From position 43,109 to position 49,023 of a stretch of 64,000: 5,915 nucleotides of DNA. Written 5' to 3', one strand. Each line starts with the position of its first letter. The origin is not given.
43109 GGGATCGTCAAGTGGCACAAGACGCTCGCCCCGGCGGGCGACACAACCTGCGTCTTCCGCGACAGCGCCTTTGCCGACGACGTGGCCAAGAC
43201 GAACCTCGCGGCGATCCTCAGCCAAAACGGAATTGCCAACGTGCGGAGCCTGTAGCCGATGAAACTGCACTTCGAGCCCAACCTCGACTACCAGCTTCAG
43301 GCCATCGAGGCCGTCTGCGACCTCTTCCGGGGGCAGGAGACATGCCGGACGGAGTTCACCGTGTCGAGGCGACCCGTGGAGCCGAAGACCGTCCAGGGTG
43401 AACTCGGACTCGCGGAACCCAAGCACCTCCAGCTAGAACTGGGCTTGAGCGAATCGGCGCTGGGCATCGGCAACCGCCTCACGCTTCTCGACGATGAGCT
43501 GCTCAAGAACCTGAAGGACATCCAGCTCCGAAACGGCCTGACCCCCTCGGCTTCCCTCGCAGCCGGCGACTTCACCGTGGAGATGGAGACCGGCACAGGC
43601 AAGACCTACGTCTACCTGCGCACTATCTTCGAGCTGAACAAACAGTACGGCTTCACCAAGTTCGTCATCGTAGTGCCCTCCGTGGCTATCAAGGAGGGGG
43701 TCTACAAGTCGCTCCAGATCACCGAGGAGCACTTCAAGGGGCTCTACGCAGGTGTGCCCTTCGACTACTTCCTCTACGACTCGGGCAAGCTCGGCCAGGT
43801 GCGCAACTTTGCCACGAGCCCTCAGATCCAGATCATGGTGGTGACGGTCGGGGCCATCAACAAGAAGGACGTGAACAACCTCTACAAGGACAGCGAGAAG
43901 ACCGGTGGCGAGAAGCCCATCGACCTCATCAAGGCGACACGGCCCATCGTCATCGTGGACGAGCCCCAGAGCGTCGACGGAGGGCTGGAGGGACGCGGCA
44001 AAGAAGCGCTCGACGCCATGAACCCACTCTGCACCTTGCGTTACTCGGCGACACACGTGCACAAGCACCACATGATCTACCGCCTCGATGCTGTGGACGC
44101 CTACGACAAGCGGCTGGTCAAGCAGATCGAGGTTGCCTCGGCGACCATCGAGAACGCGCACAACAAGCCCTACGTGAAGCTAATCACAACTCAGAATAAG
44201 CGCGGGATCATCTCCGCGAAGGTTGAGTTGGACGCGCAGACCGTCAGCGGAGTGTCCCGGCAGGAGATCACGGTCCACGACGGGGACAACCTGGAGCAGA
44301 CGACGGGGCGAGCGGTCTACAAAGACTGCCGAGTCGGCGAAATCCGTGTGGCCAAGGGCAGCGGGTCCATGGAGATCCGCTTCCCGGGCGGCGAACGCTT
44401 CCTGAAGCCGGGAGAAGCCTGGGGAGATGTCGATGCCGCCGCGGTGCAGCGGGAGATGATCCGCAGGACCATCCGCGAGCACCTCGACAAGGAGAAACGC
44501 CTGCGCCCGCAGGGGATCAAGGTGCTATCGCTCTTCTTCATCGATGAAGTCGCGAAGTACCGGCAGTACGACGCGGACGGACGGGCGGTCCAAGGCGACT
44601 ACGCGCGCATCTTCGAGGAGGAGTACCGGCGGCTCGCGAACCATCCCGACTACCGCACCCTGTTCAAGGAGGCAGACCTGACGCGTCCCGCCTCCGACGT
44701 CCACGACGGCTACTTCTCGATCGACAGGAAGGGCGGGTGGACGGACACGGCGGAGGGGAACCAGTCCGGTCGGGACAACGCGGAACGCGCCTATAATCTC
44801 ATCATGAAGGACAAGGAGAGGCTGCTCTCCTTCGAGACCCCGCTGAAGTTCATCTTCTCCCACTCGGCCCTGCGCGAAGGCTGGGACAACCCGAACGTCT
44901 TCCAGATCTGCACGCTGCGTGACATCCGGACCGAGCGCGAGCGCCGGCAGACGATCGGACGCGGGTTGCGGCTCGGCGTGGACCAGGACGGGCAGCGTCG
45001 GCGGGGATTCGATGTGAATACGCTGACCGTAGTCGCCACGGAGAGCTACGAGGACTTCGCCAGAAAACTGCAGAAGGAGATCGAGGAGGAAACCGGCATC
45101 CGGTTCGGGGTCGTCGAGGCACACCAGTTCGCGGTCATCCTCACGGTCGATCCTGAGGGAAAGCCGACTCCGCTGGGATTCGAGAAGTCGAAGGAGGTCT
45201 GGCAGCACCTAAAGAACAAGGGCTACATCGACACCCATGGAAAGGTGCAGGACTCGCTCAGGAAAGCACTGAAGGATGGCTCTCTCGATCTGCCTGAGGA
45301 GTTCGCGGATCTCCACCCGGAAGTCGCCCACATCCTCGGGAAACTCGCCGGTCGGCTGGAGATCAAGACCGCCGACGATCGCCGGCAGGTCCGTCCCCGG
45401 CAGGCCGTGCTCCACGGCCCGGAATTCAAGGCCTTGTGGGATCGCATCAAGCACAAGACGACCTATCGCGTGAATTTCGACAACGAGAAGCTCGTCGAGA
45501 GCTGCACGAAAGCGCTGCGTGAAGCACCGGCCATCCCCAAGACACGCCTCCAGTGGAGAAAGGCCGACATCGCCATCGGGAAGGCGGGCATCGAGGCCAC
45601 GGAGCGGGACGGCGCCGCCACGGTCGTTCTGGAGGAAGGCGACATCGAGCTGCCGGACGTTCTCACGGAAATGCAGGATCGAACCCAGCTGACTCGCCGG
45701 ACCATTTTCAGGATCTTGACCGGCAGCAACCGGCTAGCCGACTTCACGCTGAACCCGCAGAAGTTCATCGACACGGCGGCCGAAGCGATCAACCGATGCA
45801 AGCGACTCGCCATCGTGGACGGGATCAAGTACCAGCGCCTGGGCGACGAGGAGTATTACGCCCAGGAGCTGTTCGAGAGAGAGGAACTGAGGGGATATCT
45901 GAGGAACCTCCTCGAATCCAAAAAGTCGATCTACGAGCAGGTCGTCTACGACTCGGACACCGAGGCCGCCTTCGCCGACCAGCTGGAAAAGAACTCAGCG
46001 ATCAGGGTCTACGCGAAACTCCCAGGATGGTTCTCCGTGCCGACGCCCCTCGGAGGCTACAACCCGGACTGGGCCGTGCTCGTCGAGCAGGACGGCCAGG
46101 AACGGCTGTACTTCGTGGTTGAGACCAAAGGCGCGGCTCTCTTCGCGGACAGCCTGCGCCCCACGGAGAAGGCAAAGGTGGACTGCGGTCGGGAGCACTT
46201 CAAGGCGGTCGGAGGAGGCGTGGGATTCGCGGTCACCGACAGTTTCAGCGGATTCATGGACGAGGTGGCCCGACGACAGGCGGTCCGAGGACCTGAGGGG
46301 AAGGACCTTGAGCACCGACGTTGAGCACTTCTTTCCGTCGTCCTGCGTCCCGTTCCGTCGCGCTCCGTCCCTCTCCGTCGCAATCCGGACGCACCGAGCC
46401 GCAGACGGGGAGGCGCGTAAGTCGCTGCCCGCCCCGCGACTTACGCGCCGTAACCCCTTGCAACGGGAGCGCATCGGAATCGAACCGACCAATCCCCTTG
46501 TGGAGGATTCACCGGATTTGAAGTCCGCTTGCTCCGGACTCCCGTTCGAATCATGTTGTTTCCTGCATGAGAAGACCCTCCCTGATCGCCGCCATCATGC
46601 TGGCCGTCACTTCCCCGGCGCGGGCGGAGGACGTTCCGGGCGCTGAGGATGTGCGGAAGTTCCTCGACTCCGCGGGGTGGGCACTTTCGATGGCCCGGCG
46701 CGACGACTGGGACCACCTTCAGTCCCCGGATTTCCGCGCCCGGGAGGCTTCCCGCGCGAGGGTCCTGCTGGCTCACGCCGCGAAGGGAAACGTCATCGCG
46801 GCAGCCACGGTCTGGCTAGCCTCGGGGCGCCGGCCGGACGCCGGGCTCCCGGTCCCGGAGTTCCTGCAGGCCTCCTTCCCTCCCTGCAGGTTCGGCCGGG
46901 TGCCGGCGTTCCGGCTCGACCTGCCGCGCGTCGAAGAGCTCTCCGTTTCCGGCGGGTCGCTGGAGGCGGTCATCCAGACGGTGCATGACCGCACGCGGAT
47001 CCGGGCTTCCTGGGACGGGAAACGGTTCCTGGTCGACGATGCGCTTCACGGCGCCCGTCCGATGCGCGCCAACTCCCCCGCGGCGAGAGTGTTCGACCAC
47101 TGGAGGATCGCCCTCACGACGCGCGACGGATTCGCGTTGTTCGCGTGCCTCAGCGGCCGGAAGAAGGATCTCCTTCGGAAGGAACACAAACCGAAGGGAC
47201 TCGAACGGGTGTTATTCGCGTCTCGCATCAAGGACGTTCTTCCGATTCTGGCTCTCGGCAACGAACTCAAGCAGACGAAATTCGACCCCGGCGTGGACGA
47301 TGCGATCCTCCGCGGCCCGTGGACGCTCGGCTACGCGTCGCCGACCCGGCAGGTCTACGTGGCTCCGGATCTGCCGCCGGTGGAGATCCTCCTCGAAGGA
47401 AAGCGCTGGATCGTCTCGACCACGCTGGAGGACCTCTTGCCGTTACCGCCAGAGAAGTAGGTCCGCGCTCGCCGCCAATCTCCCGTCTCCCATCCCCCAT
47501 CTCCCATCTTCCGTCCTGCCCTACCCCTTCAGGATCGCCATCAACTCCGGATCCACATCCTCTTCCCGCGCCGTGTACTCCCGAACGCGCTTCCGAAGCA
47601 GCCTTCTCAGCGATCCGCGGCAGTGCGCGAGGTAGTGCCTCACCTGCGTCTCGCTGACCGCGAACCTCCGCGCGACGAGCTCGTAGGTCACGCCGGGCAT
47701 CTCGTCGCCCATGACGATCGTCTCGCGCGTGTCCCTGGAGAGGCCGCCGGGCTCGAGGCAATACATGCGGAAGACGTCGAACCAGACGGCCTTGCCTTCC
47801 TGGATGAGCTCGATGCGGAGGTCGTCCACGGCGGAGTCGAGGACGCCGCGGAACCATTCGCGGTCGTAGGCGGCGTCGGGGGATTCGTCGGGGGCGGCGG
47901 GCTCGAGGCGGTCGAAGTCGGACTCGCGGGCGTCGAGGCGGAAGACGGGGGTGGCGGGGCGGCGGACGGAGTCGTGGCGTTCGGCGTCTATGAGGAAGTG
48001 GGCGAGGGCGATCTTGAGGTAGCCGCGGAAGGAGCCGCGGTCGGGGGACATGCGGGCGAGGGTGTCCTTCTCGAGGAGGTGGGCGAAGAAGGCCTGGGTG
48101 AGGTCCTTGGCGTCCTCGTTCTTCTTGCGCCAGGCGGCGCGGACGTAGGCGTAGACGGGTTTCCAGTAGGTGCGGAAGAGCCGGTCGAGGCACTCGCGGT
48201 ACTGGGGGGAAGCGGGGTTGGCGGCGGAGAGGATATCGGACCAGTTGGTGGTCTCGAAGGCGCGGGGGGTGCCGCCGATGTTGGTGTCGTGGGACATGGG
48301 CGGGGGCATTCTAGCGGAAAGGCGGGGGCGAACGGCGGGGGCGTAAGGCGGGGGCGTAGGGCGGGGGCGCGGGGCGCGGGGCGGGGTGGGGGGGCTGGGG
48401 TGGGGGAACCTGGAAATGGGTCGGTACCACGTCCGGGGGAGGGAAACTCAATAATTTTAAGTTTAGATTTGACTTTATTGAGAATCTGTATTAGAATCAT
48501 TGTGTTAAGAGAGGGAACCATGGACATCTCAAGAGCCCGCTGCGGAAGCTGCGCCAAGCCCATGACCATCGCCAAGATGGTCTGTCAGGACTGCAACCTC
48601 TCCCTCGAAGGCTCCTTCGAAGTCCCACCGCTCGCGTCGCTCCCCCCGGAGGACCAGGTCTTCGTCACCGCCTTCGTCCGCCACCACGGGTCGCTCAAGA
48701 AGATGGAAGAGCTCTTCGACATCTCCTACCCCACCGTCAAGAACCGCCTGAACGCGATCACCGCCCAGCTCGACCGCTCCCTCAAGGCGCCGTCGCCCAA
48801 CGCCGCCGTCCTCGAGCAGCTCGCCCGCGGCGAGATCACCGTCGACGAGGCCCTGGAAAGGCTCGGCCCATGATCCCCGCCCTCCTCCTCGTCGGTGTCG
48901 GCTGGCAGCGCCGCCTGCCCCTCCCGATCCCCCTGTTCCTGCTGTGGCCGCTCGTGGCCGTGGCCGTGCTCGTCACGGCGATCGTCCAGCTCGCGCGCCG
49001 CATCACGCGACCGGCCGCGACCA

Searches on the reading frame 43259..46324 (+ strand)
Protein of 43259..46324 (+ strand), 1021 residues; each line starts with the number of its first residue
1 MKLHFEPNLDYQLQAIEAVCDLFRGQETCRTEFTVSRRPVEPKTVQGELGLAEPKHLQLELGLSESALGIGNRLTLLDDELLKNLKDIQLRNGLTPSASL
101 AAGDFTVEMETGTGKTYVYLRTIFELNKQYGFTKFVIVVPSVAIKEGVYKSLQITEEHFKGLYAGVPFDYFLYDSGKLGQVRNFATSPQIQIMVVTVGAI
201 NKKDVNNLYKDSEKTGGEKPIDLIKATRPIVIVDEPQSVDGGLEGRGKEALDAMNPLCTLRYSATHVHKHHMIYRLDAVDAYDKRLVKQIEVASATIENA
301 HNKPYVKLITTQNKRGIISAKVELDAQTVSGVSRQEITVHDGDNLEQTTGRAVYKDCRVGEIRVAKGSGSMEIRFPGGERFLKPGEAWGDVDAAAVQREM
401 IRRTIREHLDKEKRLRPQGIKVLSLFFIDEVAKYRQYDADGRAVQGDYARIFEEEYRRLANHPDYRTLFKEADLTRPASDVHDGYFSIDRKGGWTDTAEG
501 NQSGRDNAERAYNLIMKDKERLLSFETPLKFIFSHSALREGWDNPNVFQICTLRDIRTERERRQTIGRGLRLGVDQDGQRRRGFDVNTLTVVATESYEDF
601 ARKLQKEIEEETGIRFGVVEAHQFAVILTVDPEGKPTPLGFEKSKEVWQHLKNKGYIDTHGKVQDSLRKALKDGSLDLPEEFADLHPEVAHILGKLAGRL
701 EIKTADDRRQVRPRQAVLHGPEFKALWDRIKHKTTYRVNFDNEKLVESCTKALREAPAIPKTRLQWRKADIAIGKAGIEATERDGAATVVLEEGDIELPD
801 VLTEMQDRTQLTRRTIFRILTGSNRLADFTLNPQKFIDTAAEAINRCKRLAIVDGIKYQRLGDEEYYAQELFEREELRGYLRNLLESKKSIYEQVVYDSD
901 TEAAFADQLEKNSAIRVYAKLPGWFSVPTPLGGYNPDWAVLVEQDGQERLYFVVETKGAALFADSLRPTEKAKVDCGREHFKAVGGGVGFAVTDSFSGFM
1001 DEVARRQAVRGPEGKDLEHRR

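Call 7: search_protein_families(library=pfam, proteins=[window:43259-46324:+], max_evalue=0.01)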
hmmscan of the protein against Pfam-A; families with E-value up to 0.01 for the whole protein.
window:43259-46324:+ (1021 aa): 3 families
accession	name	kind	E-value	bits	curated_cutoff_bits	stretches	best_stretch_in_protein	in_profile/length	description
PF19778.5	RE_endonuc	-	4.7e-34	116.9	23.4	1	888-992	1-104/108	Endonuclease domain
PF04851.21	ResIII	-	1e-10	42.2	22.5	1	104-265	25-161/164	Type III restriction enzyme, res subunit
PF00270.35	DEAD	-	5.2e-07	30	26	1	102-265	14-159/167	DEAD/DEAH box helicase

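Call 18: search_protein_families(library=padloc, proteins=[window:43259-46324:+], max_evalue=0.001)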
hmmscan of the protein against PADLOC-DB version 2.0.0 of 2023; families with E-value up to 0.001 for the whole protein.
window:43259-46324:+ (1021 aa): 5 families
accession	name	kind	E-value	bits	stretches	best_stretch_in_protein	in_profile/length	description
PDLC03647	REase_III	-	0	1329.2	1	1-998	1-981/989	Type III restriction enzyme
PDLC03649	REase_III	-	2e-102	341.7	2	74-758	43-705/973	Type III restriction enzyme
PDLC03648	REase_III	-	1.6e-06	24.6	1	529-600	311-379/871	Type III restriction enzyme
PDLC03650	REase_III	-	2.2e-06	24.4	1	527-574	376-423/898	Type III restriction enzyme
PDLC03653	REase_III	-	6.8e-06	22.5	1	520-574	417-471/883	Type III restriction enzyme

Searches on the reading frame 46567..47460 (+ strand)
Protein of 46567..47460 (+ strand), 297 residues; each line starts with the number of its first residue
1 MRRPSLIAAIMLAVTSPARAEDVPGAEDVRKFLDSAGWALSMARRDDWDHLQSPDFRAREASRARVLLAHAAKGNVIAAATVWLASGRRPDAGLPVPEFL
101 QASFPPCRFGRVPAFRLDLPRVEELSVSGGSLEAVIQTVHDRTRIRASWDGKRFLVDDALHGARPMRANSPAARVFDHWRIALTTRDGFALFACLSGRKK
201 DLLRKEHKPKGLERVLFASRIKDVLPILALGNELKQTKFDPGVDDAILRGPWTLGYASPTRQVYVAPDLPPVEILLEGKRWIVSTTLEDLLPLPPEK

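Call 8: search_protein_families(library=pfam, proteins=[window:46567-47460:+], max_evalue=0.01)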
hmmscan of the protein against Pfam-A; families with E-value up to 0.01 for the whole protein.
window:46567-47460:+ (297 aa): 0 families

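Call 12: find_encoding_contigs(protein=window:46567-47460:+, flank=10000, max_places=10)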
Protein window:46567-47460:+ (297 aa): no gene with exactly this product is on record in the collection.

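Call 19: find_homologous_proteins(query=window:46567-47460:+)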
Query window:46567-47460:+ (297 aa): 3 proteins with E <= 0.001 among 8000 candidates.
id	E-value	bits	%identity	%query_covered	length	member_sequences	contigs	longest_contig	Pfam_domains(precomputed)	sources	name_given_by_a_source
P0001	2.8e-185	632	99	97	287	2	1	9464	-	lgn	-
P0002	7.9e-122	424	68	99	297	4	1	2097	-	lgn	-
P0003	1.1e-89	319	54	100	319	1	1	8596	-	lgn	-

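Call 20: find_encoding_contigs(protein=P0001, flank=10000)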
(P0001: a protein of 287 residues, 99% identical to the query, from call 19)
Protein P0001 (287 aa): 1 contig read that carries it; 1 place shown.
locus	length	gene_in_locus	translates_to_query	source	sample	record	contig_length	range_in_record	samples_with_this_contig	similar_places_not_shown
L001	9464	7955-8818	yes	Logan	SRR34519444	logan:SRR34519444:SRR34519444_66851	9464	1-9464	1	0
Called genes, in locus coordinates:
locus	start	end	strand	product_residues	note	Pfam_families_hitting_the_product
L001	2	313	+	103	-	?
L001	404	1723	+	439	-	-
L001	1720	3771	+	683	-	PF13091:PLDc_2 (faint)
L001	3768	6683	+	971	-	PF00176:SNF2-rel_dom (faint), PF04851:ResIII (faint), PF00271:Helicase_C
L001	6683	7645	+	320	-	-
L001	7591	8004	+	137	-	-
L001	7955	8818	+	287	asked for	-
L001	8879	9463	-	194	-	?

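Call 21: find_encoding_contigs(protein=P0003, flank=10000)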
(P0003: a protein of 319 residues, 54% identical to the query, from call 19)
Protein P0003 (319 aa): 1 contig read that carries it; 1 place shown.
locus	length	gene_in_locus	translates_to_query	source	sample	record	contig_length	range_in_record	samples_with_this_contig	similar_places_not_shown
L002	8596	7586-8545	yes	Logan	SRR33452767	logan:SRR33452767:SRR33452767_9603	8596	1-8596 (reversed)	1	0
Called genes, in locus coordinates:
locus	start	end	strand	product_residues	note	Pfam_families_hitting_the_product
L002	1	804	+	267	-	?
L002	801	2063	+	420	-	PF07992:Pyr_redox_2, PF00070:Pyr_redox (weak), PF22366:NDH2_C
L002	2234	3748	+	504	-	PF00135:COesterase, PF20434:BD-FAE, PF07859:Abhydrolase_3 (weak)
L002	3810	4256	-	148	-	-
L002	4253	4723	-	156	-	PF04542:Sigma70_r2, PF08281:Sigma70_r4_2, PF04545:Sigma70_r4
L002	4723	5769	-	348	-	-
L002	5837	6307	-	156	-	-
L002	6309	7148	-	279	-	PF01435:Peptidase_M48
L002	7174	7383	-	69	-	-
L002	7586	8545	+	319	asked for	-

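Call 22: find_encoding_contigs(protein=P0002, flank=10000)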
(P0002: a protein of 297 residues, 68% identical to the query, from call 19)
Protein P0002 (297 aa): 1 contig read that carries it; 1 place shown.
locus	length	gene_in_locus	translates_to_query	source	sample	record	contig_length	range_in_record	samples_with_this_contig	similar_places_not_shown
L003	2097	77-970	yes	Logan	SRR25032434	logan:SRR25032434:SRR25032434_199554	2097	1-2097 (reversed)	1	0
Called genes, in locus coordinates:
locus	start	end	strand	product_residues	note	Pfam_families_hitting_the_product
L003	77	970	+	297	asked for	-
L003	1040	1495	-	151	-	-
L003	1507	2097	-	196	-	?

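Call 61: search_protein_families(library=pfam, proteins=[L001:404-1723:+, L001:6683-7645:+], max_evalue=1)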
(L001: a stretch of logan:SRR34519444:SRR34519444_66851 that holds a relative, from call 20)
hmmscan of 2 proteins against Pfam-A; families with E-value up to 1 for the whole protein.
L001:404-1723:+ (439 aa): 0 families

L001:6683-7645:+ (320 aa): 0 families

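Call 62: search_protein_families(library=ncbifam, proteins=[window:46567-47460:+], max_evalue=0.001)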
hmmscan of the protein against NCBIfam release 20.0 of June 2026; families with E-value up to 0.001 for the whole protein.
window:46567-47460:+ (297 aa): 0 families

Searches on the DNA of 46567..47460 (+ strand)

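Call 23: search_rna_families(sources=[L001, L002, L003], threshold=evalue, max_evalue=1, show_alignments=4)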
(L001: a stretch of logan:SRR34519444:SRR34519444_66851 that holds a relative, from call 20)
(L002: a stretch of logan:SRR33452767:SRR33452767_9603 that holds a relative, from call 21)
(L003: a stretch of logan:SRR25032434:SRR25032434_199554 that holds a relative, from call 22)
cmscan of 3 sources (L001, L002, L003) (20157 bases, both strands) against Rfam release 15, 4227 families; matches with E-value up to 1: 2.
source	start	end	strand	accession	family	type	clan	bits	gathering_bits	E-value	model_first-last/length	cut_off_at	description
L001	7823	7901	-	RF01852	tRNA-Sec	Gene; tRNA;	CL00001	48.1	47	4.3e-07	1-91/91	no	Selenocysteine transfer RNA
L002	3128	3188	-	RF01686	Acido-1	Gene; sRNA;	-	26.6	50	0.18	1-64/64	no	Acido-1 RNA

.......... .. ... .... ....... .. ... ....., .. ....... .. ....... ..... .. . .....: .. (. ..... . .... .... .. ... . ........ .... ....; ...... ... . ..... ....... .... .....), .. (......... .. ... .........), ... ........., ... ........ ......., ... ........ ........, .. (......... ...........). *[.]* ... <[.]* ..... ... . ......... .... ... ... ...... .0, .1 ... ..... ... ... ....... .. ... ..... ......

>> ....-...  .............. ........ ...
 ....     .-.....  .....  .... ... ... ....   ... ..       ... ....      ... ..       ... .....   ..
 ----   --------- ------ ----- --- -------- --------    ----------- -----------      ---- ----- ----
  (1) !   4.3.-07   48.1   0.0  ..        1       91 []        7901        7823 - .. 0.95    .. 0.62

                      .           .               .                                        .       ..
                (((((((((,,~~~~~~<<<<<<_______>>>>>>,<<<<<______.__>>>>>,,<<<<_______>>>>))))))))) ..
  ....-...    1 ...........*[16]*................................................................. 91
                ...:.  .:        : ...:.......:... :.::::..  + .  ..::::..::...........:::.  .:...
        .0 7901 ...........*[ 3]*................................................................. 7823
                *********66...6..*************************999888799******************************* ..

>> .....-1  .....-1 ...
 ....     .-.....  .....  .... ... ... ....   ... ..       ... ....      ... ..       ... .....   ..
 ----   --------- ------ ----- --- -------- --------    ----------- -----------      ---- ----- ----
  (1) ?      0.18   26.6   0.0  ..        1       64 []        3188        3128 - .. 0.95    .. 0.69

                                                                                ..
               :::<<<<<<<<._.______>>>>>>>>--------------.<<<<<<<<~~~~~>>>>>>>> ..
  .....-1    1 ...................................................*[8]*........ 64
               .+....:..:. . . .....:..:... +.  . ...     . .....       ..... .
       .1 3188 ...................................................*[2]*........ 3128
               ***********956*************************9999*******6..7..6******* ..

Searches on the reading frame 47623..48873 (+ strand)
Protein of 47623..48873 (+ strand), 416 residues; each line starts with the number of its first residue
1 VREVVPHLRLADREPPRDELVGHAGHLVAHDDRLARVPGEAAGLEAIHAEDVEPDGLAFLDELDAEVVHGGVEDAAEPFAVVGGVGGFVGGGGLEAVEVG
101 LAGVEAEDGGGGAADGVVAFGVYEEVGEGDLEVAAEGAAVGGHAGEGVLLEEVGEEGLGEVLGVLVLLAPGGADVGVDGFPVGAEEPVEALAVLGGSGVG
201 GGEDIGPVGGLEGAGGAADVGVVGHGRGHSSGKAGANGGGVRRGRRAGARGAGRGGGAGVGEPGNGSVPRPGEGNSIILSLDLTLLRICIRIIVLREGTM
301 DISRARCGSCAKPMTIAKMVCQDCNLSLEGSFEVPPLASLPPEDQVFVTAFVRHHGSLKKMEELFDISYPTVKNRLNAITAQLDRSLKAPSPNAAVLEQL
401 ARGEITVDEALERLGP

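Call 8: search_protein_families(library=pfam, proteins=[window:47623-48873:+], max_evalue=0.01)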
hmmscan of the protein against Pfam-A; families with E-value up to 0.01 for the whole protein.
window:47623-48873:+ (416 aa): 3 families
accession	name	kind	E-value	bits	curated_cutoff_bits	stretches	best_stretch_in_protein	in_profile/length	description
PF09862.15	DUF2089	-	4.3e-17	62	33.4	1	340-384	1-45/47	Domain of unknown function (DUF2089)-HTH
PF22747.2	Zn_ribbon_DUF2089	-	5.4e-06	26.8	27.6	1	307-337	1-31/32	DUF2089 zinc ribbon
PF22746.1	SHOCT-like_DUF2089-C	-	0.0026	17.7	27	1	396-414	6-24/32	SHOCT-like domain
